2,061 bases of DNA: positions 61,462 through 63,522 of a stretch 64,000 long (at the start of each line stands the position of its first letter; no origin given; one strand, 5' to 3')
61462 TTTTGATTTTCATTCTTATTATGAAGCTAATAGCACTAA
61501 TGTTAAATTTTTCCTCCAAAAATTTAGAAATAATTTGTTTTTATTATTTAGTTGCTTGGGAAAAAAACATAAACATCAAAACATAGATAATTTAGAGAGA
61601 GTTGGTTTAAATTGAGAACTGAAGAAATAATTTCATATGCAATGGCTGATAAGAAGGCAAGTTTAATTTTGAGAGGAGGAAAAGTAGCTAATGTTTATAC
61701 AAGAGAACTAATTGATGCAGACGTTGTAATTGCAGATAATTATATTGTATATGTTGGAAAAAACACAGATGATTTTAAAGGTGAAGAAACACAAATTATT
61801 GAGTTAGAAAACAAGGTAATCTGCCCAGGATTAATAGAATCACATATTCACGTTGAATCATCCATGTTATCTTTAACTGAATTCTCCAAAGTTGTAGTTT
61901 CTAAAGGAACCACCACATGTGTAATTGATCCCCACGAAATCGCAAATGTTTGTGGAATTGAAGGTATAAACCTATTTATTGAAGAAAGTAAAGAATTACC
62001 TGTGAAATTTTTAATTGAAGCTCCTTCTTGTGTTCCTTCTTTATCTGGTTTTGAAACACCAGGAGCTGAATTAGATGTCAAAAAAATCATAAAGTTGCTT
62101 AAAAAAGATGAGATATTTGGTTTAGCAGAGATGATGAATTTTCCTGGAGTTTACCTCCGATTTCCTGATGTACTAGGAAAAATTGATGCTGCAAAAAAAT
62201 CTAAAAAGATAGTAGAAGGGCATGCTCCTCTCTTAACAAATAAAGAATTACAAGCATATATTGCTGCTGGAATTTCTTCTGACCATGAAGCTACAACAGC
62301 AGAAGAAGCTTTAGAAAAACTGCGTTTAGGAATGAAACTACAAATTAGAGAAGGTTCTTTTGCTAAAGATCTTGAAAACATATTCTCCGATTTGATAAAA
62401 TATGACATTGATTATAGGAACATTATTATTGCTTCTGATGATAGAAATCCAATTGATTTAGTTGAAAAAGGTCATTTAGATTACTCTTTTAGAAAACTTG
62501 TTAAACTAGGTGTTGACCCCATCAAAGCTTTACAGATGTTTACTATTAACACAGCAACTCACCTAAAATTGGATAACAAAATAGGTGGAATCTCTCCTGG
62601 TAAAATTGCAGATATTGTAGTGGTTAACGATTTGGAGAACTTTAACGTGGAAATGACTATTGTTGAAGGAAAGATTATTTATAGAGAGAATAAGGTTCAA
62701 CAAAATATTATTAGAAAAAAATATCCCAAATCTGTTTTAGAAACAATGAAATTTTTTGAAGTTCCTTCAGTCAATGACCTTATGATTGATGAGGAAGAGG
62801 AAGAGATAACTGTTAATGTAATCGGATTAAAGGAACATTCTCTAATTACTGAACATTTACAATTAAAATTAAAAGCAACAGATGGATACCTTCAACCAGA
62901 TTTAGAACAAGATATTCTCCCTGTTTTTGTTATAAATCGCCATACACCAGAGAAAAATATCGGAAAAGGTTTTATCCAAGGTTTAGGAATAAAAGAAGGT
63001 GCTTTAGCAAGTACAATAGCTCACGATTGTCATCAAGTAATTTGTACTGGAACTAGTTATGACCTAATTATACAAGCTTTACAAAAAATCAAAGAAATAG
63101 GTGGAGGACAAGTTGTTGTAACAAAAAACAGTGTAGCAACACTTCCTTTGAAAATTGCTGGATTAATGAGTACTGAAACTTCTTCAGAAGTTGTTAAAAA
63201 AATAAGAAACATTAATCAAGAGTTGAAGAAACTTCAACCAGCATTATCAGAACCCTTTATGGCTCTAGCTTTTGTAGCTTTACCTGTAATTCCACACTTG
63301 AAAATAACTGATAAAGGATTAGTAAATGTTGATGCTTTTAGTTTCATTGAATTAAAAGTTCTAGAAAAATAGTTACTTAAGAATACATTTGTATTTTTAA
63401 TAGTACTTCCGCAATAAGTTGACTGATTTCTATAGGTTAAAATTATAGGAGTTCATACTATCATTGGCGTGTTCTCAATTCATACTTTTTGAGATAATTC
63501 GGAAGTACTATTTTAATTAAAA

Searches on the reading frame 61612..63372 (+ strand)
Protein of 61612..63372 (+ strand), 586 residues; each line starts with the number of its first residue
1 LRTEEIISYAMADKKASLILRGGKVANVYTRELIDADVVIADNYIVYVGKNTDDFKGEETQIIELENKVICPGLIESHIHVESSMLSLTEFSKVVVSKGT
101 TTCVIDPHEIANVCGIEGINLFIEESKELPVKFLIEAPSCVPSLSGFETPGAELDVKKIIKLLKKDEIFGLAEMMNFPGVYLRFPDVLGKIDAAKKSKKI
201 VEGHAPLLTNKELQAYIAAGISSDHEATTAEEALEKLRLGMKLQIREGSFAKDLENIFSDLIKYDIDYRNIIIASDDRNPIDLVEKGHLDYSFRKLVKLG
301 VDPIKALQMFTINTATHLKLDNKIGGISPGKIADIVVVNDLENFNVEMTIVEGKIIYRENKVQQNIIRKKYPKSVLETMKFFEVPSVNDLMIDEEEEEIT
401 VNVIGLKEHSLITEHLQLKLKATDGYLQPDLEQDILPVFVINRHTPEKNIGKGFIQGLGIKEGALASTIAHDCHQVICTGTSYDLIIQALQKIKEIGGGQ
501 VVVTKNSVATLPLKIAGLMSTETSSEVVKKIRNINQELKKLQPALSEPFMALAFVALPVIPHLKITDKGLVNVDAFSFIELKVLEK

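Call 11: search_protein_families(library=ncbifam, proteins=[window:61612-63372:+], max_evalue=0.00001)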
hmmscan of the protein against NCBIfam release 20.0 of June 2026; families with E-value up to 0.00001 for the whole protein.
window:61612-63372:+ (586 aa): 35 families (the best 25 are shown)
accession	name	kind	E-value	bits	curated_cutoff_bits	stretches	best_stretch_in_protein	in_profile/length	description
TIGR01178.1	ade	equivalog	2e-172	574.5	472.5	1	19-581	3-552/552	adenine deaminase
NF007457.0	PRK10027.1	equivalog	3.3e-120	402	768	1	4-584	18-587/588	adenine deaminase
NF006689.0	PRK09237.1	equivalog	8.3e-17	60.8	371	1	16-104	3-90/383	amidohydrolase/deacetylase family metallohydrolase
NF006056.0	PRK08204.1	subfamily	2.6e-16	59.4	391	2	17-86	4-72/449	hypothetical protein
NF051886.1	XaaProDiPepCaul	equivalog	1.3e-15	57.3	500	1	291-340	326-375/398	Xaa-Pro dipeptidase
NF011990.0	PRK15446.2-6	subfamily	1.6e-13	50.1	233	1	304-361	329-387/390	alpha-D-ribose 1-methylphosphonate 5-triphosphate diphosphatase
NF005557.0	PRK07228.1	equivalog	4.2e-13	48.8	522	1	18-84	4-68/445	5'-deoxyadenosine deaminase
NF006549.0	PRK09045.1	equivalog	3.7e-12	45.6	540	1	301-346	341-385/444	TRZ/ATZ family hydrolase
NF009060.0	PRK12394.1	equivalog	4.8e-12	45.3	442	1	15-104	2-89/381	metallo-dependent hydrolase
NF006252.0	PRK08393.1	equivalog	2.4e-10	40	617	1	17-86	2-68/424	N-ethylammeline chlorohydrolase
TIGR03178.1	allantoinase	equivalog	4.5e-10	38.9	357.85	1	18-82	2-61/441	allantoinase AllB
NF004995.0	PRK06380.1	subfamily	7.9e-10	38.3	567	0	29-84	15-66/418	metal-dependent hydrolase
TIGR00221.1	nagA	equivalog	1.4e-09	37.4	225.65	0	305-354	333-380/380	N-acetylglucosamine-6-phosphate deacetylase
TIGR02967.1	guan_deamin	equivalog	1.8e-09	37.1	375.4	0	295-340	317-362/401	guanine deaminase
TIGR01975.1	isoAsp_dipep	equivalog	2.1e-09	37.1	331.25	0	292-362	314-382/389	beta-aspartyl-peptidase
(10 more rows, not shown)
